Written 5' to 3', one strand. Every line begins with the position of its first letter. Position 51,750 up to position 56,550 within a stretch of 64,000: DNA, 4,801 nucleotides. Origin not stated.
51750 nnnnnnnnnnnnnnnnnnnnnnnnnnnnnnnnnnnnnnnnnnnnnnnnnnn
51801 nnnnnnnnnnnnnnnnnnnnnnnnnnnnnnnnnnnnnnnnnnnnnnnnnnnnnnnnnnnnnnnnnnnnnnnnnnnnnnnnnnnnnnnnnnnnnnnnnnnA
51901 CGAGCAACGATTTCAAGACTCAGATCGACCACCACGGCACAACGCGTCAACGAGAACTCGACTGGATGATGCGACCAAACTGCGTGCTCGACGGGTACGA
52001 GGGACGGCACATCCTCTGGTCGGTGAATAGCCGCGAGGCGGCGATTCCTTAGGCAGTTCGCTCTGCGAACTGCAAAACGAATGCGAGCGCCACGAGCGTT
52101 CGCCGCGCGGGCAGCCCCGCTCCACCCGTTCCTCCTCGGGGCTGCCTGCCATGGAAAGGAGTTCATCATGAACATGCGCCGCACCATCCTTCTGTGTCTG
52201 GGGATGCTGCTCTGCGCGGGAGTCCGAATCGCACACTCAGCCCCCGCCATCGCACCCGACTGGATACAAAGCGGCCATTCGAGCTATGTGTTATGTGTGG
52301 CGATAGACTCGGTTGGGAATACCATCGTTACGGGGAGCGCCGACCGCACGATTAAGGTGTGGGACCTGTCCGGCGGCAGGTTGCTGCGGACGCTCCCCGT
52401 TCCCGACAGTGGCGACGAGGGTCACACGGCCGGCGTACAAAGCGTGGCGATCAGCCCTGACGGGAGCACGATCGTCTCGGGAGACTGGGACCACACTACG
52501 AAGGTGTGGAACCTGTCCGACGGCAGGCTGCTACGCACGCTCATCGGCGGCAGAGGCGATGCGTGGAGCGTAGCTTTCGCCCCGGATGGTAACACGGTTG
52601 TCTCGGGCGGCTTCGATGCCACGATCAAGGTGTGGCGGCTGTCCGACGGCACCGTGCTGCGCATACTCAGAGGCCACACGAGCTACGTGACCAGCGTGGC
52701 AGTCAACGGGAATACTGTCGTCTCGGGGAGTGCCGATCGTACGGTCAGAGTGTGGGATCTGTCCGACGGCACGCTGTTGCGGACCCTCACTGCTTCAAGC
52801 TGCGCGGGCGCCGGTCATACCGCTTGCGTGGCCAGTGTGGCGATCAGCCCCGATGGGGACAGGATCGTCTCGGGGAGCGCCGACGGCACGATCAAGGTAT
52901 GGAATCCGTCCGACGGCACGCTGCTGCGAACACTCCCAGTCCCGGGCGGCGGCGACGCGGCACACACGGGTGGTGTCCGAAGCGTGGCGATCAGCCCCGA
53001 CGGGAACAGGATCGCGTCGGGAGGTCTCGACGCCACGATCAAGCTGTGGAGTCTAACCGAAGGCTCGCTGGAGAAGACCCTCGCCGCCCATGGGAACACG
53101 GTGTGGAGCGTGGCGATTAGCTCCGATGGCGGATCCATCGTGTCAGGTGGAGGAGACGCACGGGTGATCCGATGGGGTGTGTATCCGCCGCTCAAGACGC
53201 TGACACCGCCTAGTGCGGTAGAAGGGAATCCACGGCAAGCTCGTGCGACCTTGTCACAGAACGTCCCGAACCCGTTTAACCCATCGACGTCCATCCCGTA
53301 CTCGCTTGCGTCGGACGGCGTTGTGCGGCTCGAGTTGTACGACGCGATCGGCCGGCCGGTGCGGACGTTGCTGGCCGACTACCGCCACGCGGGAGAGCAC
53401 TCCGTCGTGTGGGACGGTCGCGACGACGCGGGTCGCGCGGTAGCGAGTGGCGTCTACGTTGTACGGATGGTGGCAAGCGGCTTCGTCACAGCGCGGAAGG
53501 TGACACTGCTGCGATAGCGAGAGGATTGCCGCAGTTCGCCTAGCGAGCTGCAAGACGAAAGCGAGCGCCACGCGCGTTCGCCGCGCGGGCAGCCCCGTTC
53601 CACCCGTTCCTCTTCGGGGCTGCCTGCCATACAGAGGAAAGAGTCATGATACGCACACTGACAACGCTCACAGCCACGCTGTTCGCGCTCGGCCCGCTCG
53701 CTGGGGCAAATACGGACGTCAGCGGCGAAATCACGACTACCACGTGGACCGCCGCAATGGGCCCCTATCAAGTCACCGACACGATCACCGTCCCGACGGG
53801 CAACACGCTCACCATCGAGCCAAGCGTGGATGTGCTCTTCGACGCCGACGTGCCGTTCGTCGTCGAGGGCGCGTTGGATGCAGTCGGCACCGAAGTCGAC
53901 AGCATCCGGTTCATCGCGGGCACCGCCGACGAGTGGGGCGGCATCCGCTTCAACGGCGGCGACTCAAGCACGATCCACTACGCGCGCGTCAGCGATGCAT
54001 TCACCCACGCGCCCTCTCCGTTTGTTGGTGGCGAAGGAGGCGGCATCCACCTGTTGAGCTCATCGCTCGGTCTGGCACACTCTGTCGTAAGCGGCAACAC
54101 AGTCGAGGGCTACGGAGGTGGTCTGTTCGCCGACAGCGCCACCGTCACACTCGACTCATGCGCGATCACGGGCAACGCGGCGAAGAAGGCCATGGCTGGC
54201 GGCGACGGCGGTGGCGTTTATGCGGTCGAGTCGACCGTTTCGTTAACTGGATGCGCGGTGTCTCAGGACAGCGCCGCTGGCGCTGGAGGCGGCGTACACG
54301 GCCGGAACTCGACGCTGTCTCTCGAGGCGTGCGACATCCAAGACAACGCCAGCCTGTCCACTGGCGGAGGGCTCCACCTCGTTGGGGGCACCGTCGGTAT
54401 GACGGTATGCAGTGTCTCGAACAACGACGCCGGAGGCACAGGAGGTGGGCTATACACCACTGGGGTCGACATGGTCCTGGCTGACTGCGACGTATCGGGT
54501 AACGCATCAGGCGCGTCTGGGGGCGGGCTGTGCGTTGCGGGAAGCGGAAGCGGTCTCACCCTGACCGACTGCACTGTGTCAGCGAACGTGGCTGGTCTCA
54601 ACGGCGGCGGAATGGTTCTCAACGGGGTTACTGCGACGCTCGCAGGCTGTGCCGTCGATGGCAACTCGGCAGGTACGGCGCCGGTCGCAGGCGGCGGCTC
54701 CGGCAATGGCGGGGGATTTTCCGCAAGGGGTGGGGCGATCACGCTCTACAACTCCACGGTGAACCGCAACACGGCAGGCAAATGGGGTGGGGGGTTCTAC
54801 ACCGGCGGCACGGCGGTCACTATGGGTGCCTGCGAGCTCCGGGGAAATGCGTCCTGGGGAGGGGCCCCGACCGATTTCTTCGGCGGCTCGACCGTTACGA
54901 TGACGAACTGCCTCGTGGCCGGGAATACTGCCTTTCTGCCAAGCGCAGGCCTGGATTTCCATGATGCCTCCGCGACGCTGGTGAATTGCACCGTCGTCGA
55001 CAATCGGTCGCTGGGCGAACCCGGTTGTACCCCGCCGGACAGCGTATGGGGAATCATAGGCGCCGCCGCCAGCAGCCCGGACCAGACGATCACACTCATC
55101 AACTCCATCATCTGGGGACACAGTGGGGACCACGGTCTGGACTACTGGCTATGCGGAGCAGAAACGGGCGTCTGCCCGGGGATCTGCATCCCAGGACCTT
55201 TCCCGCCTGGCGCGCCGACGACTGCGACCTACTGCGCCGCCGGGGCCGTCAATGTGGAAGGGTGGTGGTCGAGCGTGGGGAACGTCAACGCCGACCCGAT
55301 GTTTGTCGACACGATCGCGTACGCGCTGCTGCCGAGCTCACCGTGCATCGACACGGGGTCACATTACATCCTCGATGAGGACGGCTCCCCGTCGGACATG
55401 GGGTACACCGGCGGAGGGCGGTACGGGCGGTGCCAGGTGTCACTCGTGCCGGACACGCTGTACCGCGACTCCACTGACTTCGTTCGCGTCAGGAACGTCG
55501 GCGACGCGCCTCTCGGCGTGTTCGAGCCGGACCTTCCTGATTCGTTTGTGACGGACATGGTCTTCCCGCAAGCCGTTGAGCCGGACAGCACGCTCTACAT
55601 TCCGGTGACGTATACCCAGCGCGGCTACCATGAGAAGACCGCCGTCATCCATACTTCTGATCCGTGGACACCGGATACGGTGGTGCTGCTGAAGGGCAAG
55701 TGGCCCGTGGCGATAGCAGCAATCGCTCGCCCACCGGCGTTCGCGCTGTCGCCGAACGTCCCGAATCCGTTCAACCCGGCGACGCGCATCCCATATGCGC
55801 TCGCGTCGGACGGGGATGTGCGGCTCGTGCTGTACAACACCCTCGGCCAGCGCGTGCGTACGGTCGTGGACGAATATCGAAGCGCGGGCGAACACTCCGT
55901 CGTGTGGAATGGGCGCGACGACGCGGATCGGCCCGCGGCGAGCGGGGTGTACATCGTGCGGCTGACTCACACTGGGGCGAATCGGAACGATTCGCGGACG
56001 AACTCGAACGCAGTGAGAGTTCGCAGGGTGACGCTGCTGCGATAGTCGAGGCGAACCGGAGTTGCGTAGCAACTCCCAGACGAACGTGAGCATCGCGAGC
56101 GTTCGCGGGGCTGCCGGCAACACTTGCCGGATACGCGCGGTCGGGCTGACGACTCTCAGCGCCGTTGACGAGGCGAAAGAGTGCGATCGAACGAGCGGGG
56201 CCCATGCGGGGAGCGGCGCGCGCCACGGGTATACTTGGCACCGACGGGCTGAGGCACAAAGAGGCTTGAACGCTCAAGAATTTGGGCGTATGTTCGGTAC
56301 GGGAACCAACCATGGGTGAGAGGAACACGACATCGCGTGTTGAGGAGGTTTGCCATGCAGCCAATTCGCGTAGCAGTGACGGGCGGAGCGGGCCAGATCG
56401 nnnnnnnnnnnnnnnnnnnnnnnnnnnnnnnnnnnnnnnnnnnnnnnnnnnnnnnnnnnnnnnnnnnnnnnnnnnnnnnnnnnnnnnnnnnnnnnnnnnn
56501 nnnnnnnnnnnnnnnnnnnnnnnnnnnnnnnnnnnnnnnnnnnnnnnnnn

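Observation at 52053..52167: Hairpin-containing intergenic repeat upstream of T9SS cargo genes, with compensatory base changes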

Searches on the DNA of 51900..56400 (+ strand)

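Call 56: search_rna_families(source=window, start=51900, end=56400, threshold=evalue, max_evalue=10)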
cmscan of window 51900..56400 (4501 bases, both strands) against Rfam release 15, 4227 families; matches with E-value up to 10: 1.
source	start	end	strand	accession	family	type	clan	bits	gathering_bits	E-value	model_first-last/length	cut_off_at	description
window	55355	55441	-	RF02137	HOXA11-AS1_1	Gene; lncRNA;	-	21.7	50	0.98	1-96/96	no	HOXA11 antisense RNA 1 conserved region 1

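Call 57: search_rna_families(source=L007, start=2300, end=7000, threshold=evalue, max_evalue=10)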
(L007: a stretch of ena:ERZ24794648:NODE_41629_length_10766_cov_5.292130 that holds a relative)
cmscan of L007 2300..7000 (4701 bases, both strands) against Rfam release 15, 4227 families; matches with E-value up to 10: 2.
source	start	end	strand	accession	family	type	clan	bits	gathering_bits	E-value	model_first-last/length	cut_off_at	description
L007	6701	6780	+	RF03017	RT-13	Gene; sRNA;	-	21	69.1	1.3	1-67/67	no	RT-13 RNA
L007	6593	6671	+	RF00312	snoZ206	Gene; snRNA; snoRNA; CD-box;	-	19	50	5.7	1-129/129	no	Small nucleolar RNA Z206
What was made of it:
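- On Any Rfam family (riboswitch, leader, sRNA): Permissive scans of the window and L007 loci give only chance-level hits with E >= 1 (calls 56, 57).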
